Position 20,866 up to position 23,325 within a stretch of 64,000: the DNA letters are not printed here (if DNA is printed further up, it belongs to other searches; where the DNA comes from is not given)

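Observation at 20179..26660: Translationally coupled operon of three lipoproteins combining CXXCH heme motifs, a P-domain and a ThuA domain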

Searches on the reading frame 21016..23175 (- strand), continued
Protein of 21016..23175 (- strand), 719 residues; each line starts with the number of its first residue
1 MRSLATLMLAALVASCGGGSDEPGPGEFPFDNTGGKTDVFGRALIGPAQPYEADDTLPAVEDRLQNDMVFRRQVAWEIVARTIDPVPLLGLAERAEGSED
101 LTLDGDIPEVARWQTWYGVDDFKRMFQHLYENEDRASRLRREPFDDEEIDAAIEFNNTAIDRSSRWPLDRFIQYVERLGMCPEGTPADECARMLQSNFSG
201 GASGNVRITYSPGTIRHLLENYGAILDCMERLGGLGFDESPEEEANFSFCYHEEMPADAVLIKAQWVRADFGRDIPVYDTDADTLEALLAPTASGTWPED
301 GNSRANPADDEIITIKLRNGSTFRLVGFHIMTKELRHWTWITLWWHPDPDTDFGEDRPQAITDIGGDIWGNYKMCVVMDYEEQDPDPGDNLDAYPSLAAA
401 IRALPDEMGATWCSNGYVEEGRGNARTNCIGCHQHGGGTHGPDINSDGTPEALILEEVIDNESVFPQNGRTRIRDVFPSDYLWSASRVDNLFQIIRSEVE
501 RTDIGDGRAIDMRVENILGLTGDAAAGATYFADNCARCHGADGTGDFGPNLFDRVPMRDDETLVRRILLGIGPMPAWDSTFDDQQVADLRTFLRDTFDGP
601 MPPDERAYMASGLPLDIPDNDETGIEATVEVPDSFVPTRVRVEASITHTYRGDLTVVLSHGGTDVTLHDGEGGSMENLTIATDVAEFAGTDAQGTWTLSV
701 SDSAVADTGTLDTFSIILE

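Call 17: find_related_loci(query=A2, collection=genome_contigs, flank=10000)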
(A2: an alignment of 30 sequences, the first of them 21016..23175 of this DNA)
Query A2 (719 aa) in genome_contigs; peptide patterns used: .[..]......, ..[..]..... (x = any residue, [..] = any of these).
300 stretches matched a pattern; 257 encode a relative of the query (tblastn E <= 1e-3); the best 80 are kept; 80 distinct loci.
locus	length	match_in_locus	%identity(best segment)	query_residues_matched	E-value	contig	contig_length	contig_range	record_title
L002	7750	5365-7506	66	6-718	0e+0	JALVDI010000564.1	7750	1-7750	MAG: Polyangiaceae bacterium isolate 134-614_metabat2_scaf2bin.026 134-614_scaffold_6746_c1, whole genome shotgun sequen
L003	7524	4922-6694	64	7-600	0e+0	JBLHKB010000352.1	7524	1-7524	MAG: Polyangiales bacterium isolate 3300054698_34 Ga0535670_0022146, whole genome shotgun sequence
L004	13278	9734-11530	62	1-601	0e+0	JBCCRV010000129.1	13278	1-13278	MAG: Myxococcota bacterium isolate P01_D01_bin.40 k141_1409411_length_13278_cov_9.0000, whole genome shotgun sequence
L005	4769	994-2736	55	15-602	0e+0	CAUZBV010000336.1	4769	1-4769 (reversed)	MAG: Myxococcales bacterium isolate CB27_Tmax.68 genome assembly, contig: Ga0310121_10020918, whole genome shotgun seque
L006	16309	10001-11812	54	1-600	0e+0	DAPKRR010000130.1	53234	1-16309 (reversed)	MAG TPA_asm: Sandaracinaceae bacterium LLY-WYZ-13_1 k141_1873718, whole genome shotgun sequence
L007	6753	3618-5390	53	13-599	0e+0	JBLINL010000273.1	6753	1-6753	MAG: Myxococcota bacterium isolate 3300053785_223 Ga0535658_0036192, whole genome shotgun sequence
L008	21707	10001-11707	55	27-597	0e+0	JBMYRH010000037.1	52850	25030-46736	MAG: Myxococcota bacterium isolate ME_XS_2303_bin_6 ME_XS_2303_bin_6_37, whole genome shotgun sequence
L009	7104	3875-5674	52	1-602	0e+0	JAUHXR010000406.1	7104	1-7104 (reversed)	MAG: Polyangia bacterium isolate 3_bin.16 NODE_12712_length_7104_cov_2.155224, whole genome shotgun sequence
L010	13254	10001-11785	50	7-597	0e+0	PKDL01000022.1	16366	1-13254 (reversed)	MAG: Proteobacteria bacterium isolate Deltapro1 c_000000001603, whole genome shotgun sequence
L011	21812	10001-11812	52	2-603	0e+0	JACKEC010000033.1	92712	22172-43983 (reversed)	MAG: Sandaracinaceae bacterium isolate HK-STAS-MYXO-23 HK-STAS-MYXO-23_33, whole genome shotgun sequence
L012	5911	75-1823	52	20-598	0e+0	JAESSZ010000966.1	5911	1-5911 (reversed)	MAG: Nannocystaceae bacterium isolate NORP301 CoAssembly_3595168, whole genome shotgun sequence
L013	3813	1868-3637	50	13-601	0e+0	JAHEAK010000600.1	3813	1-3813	MAG: Kofleriaceae bacterium isolate Ww100 NODE_86596_length_3813_cov_2.342091, whole genome shotgun sequence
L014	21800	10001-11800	51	1-597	0e+0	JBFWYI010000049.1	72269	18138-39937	MAG: Sandaracinaceae bacterium isolate CA_2019_TPBS_160 NODE_2710_length_72269_cov_7.350933_TPBS, whole genome shotgun s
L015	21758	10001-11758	49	16-597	0e+0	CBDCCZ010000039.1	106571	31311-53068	MAG: Kofleriaceae bacterium isolate caca1a31-1498-42b1-a768-ee45f3446b2d genome assembly, contig: contig_39, whole genom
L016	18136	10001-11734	55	16-598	0e+0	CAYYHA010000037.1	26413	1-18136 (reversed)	MAG TPA_asm: uncultured Myxococcia bacterium isolate SRP162660_co1_4 genome assembly, contig: NODE_580_length_26413_cov_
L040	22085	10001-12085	38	8-600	1e-129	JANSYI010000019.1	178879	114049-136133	MAG: bacterium isolate bin.47 k141_857089_length_178879_cov_76.9694, whole genome shotgun sequence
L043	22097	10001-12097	37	1-600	2e-125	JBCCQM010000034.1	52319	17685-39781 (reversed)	MAG: Myxococcota bacterium isolate P01_D01_bin.152 k141_606648_length_52319_cov_17.8382, whole genome shotgun sequence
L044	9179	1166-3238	37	6-597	9e-126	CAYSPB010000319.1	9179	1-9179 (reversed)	MAG TPA_asm: uncultured Nannocystaceae bacterium isolate SRP135972_co1_38 genome assembly, contig: NODE_10561_length_917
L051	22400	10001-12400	40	9-600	2e-110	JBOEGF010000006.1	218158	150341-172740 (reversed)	MAG: Nannocystales bacterium isolate PBSAdel1 PBSA13b_contig_36, whole genome shotgun sequence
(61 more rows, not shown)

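Call 21: find_encoding_contigs(protein=P0123, flank=10000, max_places=2)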
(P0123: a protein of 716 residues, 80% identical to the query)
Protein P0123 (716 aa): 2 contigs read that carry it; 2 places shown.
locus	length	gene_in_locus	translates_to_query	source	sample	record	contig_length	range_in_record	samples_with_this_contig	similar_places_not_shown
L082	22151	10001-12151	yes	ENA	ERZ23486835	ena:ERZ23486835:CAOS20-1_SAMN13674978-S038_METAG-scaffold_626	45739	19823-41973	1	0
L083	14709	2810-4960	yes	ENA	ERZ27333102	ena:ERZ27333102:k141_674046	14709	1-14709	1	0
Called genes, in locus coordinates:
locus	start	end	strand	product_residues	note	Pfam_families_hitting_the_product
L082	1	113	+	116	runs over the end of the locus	-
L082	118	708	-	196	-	-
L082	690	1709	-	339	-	-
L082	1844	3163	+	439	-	PF21478:GcvP2_C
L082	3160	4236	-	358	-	PF24695:PITM1-3, PF08235:LNS2, PF09949:APP1_cat (weak), PF24694:LNS2_PITM1-3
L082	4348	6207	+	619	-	PF17517:IgGFc_binding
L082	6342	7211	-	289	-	-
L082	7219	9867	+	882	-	-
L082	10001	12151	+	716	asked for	PF00034:Cytochrom_C (faint), PF13442:Cytochrome_CBB3, PF01483:P_proprotein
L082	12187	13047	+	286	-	PF06283:ThuA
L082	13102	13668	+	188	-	PF02622:DUF179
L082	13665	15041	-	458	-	PF01979:Amidohydro_1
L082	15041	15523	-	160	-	-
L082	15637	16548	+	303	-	-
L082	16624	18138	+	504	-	PF13231:PMT_2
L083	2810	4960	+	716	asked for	PF00034:Cytochrom_C (faint), PF13442:Cytochrome_CBB3, PF01483:P_proprotein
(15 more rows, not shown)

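Call 22: find_encoding_contigs(protein=P0125, flank=10000, max_places=2)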
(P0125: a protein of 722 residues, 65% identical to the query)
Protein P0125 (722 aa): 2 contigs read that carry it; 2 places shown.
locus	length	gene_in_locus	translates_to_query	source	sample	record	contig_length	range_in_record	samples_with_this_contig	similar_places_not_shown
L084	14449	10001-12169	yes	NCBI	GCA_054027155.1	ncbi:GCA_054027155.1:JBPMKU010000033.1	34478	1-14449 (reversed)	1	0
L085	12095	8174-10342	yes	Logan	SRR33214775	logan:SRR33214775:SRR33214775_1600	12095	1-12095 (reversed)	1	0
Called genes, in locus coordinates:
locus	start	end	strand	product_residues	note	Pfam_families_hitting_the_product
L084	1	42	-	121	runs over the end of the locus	-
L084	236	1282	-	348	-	PF00089:Trypsin, PF13365:Trypsin_2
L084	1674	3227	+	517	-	-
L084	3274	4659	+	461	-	PF01979:Amidohydro_1, PF07969:Amidohydro_3 (faint)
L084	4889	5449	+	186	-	PF02622:DUF179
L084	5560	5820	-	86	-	-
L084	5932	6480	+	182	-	-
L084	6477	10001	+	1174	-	-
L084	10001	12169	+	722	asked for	PF00034:Cytochrom_C (faint), PF13442:Cytochrome_CBB3, PF01483:P_proprotein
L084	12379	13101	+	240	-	-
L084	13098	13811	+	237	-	-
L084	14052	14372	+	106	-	PF01527:HTH_Tnp_1 (weak)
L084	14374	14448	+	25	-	?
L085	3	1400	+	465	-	?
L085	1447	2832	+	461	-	PF01979:Amidohydro_1, PF07969:Amidohydro_3 (faint)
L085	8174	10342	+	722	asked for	PF00034:Cytochrom_C (faint), PF13442:Cytochrome_CBB3, PF01483:P_proprotein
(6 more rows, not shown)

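Call 23: predict_structure(alignment_id=A4)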
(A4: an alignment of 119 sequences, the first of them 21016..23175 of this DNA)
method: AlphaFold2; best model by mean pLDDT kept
length: 719 residues; sequences in the alignment: 119
mean_pLDDT: 87.2   pTM: 0.76
mean pLDDT of the five models: 87.2, 86.9, 85.9, 85.8, 85.8
residues with pLDDT >= 90: 480; 70-90: 137; 50-70: 69; < 50: 33
segments of 3 or more residues with pLDDT < 50: 17-21, 27-43, 164-170, 199-202
pLDDT, mean of each block of 10 residues (from residue 1): 74 57 50 39 70 97 97 98 88 63 77 92 96 91 96 87 49 58 76 57 73 96 94 90 92 94 91 92 96 92 95 84 92 94 97 98 95 95 94 98 83 88 88 86 91 89 92 90 76 94 93 97 98 96 92 95 95 90 98 91 85 94 95 95 90 90 94 72 96 97 88 96
secondary structure, 60 per line:
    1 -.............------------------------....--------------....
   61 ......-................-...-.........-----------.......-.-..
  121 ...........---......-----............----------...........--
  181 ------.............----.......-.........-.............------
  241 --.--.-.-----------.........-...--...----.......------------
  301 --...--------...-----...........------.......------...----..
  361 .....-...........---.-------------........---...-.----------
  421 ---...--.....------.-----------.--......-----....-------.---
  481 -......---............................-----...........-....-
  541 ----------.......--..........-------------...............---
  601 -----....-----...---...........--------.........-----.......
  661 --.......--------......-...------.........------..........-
elements in order (helices of 4 or more, strands of 3 or more residues): H2-14 H39-42 H57-66 H68-83 E85-87 H89-97 E109-111 H112-115 H119-131 H135-140 H146-157 H168-178 H187-199 E204-210 H212-220 H222-234 E260-268 E275-277 H282-288 E303-305 E314-316 E322-332 E339-345 H359-365 H367-371 E372-377 H395-402 H429-433 H455-460 H466-469 H482-487 H491-518 H524-534 H536-539 H551-557 H560-569 H583-597 E606-609 E615-617 E621-631 E640-648 E654-660 E663-669 E678-683 E694-702 E709-718

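Call 36: search_protein_families(library=pfam, alignment_id=A2, max_evalue=0.01)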
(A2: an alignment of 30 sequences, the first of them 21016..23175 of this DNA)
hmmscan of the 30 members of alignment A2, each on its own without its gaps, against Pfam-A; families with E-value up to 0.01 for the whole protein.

A. member 1, window:21016-23175:- (719 aa): 3 families
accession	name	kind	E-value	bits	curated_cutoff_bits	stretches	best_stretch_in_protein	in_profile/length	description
PF13442.11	Cytochrome_CBB3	-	1.7e-18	67.2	27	1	523-593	2-68/68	Cytochrome C oxidase, cbb3-type, subunit III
PF01483.27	P_proprotein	-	2.3e-14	53.7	21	1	639-717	3-85/86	Proprotein convertase P-domain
PF00034.26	Cytochrom_C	-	1e-08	36.8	21.3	1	524-551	1-30/90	Cytochrome c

B. families by the number of members that match (of 30 scanned): 7 families
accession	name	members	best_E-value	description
PF13442.11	Cytochrome_CBB3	30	1.4e-19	Cytochrome C oxidase, cbb3-type, subunit III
PF00034.26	Cytochrom_C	30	9.8e-14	Cytochrome c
PF01483.27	P_proprotein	3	2.3e-14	Proprotein convertase P-domain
PF04151.21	PPC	3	4e-06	Bacterial pre-peptidase C-terminal domain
PF00932.25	LTD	2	2.9e-15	Lamin Tail Domain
PF14495.11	Cytochrom_C550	2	0.0028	Cytochrome c-550 domain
PF01839.29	FG-GAP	1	0.0066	FG-GAP repeat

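Call 63: search_protein_families(library=pfam, proteins=[L084:12379-13101:+, L084:13098-13811:+, L084:5932-6480:+], max_evalue=0.01)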
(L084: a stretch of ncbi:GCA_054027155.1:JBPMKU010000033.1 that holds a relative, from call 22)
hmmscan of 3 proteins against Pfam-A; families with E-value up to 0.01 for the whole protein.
L084:12379-13101:+ (240 aa): 0 families

L084:13098-13811:+ (237 aa): 0 families

L084:5932-6480:+ (182 aa): 0 families

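Call 66: search_protein_families(library=pfam, proteins=[L040:13865-15685:+, L043:14118-16055:+, L044:5320-7218:+, L051:13849-15585:+, L040:12228-13436:+], max_evalue=0.01)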
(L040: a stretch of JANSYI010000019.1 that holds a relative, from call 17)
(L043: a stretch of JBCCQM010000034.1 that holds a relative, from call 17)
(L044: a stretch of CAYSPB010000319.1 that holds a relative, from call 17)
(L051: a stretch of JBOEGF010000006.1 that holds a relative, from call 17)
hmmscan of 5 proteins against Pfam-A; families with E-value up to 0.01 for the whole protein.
L040:13865-15685:+ (606 aa): 0 families

L043:14118-16055:+ (645 aa): 0 families

L044:5320-7218:+ (632 aa): 0 families

L051:13849-15585:+ (578 aa): 0 families

L040:12228-13436:+ (402 aa): 0 families
